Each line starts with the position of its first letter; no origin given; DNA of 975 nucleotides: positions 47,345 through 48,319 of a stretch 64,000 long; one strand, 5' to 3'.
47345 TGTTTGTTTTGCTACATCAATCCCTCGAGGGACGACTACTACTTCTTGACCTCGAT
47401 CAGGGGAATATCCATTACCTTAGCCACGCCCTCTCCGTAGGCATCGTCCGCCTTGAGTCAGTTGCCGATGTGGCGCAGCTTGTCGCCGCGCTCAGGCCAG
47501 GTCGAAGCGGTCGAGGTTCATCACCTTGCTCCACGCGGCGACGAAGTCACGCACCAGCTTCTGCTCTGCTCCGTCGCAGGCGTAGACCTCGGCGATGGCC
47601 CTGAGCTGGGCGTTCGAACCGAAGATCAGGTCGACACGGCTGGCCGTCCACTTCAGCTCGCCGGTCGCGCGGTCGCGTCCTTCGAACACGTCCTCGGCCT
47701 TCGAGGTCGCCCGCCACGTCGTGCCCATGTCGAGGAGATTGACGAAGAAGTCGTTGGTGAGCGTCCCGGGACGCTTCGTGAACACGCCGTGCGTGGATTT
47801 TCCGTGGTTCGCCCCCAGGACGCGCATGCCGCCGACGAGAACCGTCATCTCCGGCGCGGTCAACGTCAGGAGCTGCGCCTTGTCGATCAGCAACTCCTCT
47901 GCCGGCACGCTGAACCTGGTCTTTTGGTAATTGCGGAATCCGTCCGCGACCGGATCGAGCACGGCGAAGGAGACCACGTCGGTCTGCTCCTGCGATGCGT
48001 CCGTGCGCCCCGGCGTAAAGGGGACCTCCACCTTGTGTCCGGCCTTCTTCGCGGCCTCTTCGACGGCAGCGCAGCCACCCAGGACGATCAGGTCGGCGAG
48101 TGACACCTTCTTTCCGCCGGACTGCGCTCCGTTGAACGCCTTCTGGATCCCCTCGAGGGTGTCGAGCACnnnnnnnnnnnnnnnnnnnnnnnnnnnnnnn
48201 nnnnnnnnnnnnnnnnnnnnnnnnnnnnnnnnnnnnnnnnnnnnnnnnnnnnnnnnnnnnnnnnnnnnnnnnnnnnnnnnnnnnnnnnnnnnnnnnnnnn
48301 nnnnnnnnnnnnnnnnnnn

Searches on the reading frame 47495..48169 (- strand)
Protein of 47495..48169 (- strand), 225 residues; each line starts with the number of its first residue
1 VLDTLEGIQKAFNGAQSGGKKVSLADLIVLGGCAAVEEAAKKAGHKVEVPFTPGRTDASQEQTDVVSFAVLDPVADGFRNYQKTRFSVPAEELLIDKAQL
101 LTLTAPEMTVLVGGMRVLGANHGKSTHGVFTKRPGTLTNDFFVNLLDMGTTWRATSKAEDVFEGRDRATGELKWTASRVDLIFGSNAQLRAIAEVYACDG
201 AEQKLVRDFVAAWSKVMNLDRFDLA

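Call 53: search_protein_families(library=pfam, proteins=[window:47495-48169:-], max_evalue=0.0001)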
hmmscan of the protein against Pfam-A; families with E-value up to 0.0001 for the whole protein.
window:47495-48169:- (225 aa): 1 family
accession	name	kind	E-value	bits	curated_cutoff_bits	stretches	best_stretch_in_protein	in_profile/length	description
PF00141.28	peroxidase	-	4.3e-24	86.1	27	1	2-198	57-236/237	Peroxidase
